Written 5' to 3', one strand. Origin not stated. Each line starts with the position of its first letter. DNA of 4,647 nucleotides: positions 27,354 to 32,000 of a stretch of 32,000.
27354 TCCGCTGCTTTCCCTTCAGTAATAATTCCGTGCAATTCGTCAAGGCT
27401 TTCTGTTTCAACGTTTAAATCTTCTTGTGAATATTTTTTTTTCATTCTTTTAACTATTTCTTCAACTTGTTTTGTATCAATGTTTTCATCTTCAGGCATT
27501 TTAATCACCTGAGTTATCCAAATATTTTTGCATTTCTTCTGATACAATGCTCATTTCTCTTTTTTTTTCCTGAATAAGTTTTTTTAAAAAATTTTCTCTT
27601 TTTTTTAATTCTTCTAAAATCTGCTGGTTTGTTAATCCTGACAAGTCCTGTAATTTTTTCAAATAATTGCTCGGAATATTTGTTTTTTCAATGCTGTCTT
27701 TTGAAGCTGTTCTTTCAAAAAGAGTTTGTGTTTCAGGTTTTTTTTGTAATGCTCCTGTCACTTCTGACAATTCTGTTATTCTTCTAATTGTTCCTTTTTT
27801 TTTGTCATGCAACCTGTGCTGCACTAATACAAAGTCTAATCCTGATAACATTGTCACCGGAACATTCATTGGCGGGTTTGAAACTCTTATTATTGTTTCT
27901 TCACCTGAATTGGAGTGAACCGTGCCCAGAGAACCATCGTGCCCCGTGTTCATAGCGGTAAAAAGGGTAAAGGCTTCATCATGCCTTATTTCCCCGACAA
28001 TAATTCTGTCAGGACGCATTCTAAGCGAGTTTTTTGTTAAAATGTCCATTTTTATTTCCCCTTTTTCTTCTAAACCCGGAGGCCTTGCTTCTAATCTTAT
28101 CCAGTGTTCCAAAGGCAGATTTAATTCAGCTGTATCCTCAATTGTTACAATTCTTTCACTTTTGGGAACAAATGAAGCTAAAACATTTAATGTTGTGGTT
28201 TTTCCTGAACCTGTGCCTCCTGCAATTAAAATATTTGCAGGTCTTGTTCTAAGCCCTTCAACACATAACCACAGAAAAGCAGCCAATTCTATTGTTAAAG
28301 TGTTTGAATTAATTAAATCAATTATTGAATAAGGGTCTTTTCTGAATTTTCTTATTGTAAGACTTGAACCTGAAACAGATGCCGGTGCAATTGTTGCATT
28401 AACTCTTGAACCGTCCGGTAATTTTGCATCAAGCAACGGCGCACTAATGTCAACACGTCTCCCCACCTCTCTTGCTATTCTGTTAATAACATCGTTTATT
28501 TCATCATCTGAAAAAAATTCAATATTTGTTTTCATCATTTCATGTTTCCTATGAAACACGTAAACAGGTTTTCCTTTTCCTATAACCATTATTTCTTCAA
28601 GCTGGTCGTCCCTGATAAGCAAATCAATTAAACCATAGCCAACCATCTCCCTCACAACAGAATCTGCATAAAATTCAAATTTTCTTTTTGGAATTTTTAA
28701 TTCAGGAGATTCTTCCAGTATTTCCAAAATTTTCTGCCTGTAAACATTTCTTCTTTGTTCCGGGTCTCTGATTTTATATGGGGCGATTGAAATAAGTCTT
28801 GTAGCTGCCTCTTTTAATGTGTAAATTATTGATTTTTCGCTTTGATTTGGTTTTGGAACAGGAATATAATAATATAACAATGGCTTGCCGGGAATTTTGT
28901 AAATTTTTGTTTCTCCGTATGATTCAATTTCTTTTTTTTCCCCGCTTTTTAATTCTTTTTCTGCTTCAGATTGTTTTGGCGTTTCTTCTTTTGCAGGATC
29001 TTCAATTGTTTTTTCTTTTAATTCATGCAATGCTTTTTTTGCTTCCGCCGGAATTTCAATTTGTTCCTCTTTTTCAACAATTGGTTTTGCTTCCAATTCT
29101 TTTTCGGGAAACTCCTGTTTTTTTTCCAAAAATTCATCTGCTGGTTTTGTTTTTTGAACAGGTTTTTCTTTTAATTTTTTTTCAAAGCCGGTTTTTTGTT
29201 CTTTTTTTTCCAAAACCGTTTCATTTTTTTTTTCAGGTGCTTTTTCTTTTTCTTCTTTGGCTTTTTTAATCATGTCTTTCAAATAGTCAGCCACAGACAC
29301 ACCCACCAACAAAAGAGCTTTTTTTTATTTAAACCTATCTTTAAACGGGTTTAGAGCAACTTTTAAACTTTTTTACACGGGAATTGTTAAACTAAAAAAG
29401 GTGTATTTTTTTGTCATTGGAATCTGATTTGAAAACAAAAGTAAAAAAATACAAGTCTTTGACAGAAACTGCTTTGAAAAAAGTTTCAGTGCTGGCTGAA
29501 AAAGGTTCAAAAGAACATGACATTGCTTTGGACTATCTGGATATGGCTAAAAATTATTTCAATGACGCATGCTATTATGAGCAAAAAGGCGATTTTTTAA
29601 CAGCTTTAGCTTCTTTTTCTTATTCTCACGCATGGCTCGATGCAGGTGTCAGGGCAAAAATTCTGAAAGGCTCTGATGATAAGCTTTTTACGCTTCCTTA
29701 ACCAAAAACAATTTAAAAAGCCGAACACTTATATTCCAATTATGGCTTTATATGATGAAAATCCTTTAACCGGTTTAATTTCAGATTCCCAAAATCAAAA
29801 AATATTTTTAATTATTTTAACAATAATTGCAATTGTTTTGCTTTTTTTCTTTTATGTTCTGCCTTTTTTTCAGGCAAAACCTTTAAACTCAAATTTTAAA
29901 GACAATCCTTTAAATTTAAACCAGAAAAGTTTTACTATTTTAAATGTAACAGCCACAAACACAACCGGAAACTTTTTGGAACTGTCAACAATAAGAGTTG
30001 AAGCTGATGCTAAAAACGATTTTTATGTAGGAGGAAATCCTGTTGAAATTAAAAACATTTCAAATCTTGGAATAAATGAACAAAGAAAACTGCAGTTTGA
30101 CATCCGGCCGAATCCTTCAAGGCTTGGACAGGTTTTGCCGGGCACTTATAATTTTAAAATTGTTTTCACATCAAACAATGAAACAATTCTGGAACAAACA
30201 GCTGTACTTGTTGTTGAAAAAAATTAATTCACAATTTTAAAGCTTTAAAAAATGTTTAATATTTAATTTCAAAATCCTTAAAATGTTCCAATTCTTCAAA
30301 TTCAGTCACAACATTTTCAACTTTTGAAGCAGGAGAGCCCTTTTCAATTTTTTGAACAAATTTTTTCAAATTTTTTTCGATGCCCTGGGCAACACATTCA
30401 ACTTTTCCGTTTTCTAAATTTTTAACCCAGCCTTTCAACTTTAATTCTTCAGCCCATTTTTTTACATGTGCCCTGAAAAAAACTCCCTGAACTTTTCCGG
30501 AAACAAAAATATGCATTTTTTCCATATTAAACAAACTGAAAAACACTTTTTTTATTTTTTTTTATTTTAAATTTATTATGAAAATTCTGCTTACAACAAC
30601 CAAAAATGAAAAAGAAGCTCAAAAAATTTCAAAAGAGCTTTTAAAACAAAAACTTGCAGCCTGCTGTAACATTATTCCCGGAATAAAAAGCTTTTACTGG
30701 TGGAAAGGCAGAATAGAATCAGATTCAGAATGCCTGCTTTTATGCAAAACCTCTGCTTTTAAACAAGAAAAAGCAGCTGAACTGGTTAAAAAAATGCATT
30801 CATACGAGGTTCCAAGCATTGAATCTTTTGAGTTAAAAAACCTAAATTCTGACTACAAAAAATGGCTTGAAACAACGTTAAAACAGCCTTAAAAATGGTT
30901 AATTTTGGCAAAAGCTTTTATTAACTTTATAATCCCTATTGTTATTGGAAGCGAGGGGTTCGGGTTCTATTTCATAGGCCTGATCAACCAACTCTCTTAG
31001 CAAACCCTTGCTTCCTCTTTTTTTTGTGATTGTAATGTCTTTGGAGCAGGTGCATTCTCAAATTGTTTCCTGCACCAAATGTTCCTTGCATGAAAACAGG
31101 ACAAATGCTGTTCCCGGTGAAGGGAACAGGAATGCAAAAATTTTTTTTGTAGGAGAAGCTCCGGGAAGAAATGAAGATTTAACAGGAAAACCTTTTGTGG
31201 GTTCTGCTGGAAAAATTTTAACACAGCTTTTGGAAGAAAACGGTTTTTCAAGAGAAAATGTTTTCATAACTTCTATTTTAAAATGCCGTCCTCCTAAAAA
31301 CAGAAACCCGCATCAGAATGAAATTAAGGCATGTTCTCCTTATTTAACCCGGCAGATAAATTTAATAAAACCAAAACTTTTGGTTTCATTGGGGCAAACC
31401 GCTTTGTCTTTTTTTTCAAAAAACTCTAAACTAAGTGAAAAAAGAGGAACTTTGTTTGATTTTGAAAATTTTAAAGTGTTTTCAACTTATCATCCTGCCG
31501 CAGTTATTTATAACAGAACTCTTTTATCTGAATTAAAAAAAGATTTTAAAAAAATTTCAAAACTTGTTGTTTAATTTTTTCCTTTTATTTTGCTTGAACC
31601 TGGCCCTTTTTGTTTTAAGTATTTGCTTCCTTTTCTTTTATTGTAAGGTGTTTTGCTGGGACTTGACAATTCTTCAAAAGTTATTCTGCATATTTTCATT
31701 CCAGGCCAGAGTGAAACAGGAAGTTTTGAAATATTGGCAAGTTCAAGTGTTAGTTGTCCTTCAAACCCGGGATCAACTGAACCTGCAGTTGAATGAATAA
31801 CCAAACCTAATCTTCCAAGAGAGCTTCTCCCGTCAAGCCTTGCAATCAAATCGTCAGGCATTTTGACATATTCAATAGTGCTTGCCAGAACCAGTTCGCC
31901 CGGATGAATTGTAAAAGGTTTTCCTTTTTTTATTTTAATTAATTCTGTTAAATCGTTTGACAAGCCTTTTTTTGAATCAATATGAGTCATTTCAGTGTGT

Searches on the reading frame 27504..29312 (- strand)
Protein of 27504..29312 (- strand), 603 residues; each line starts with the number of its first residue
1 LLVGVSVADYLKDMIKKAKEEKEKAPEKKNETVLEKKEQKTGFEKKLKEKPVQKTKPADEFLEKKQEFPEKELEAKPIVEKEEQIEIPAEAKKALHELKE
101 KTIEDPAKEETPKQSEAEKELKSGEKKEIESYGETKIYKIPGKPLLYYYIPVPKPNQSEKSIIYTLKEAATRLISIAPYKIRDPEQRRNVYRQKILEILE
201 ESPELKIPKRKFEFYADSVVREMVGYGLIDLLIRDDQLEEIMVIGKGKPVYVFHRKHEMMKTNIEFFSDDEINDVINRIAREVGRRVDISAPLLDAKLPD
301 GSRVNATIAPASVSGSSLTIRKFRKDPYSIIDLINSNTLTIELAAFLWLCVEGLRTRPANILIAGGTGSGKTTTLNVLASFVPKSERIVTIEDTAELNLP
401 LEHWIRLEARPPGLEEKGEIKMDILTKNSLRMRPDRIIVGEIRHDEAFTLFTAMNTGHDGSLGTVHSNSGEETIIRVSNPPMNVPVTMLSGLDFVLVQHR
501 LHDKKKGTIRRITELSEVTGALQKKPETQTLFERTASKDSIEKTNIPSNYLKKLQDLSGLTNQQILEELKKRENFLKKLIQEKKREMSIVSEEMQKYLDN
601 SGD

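Call 58: search_protein_families(library=pfam, proteins=[window:27504-29312:-], max_evalue=0.001)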
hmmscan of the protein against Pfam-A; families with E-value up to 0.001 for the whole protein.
window:27504-29312:- (603 aa): 3 families
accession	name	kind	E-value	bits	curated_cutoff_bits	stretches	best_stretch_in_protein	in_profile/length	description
PF00437.27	T2SSE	-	1.9e-46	158.9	24.9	1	235-499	13-276/370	Type II/IV secretion system protein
PF01580.24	FtsK_SpoIIIE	-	6e-05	23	24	1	354-378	35-59/221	FtsK/SpoIIIE family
PF06414.18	Zeta_toxin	-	0.00057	19.8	22.3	0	356-391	14-49/199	Zeta toxin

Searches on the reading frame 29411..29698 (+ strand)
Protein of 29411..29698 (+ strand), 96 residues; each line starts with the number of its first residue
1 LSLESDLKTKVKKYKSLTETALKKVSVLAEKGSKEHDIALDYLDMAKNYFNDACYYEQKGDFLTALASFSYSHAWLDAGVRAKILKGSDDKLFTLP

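Call 58: search_protein_families(library=pfam, proteins=[window:29411-29698:+], max_evalue=0.001)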
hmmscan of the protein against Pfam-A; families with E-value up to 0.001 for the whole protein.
window:29411-29698:+ (96 aa): 1 family
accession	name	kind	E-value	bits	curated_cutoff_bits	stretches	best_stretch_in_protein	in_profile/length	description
PF04010.18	DUF357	-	5.8e-25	87.5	29.4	1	13-85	1-73/73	Protein of unknown function (DUF357)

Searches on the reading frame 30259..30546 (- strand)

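Call 58: search_protein_families(library=pfam, proteins=[window:30259-30546:-], max_evalue=0.001)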
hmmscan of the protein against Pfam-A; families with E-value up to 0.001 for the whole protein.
window:30259-30546:- (96 aa): 1 family
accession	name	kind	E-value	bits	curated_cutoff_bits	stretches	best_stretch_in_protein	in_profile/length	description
PF00708.24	Acylphosphatase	-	2.3e-27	95.5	22.5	1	12-94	2-85/85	Acylphosphatase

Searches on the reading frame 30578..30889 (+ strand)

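Call 58: search_protein_families(library=pfam, proteins=[window:30578-30889:+], max_evalue=0.001)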
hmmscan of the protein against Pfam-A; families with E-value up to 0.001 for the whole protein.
window:30578-30889:+ (104 aa): 1 family
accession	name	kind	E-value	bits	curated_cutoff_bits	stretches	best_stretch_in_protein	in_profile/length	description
PF03091.20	CutA1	-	1.9e-33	114.6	22.4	1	3-99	2-98/99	CutA1 divalent ion tolerance protein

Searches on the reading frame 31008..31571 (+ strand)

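Call 58: search_protein_families(library=pfam, proteins=[window:31008-31571:+], max_evalue=0.001)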
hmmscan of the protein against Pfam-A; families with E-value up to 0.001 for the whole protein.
window:31008-31571:+ (188 aa): 1 family
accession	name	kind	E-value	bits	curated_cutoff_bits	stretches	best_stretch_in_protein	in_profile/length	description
PF03167.25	UDG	-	7.7e-39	133.4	24.3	1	36-175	1-128/141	Uracil DNA glycosylase superfamily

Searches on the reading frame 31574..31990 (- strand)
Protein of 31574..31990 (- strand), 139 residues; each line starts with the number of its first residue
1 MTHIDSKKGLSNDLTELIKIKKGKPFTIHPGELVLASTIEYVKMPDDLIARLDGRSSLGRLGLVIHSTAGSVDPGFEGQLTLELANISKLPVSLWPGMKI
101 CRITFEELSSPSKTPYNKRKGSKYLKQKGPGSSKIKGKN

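Call 58: search_protein_families(library=pfam, proteins=[window:31574-31990:-], max_evalue=0.001)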
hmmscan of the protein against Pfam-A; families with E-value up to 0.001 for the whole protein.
window:31574-31990:- (139 aa): 3 families
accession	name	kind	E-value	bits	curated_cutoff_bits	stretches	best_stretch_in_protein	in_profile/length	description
PF22769.1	DCD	-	7.1e-34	117.5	27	1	3-108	51-153/153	dCTP deaminase-like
PF00692.24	dUTPase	-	3.8e-09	36.8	22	1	24-133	22-128/129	dUTPase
PF22569.1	DCD_C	-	1.5e-05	24.9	22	1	12-128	64-185/192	2'-deoxycytidine 5'-triphosphate deaminase (DCD), C-terminal domain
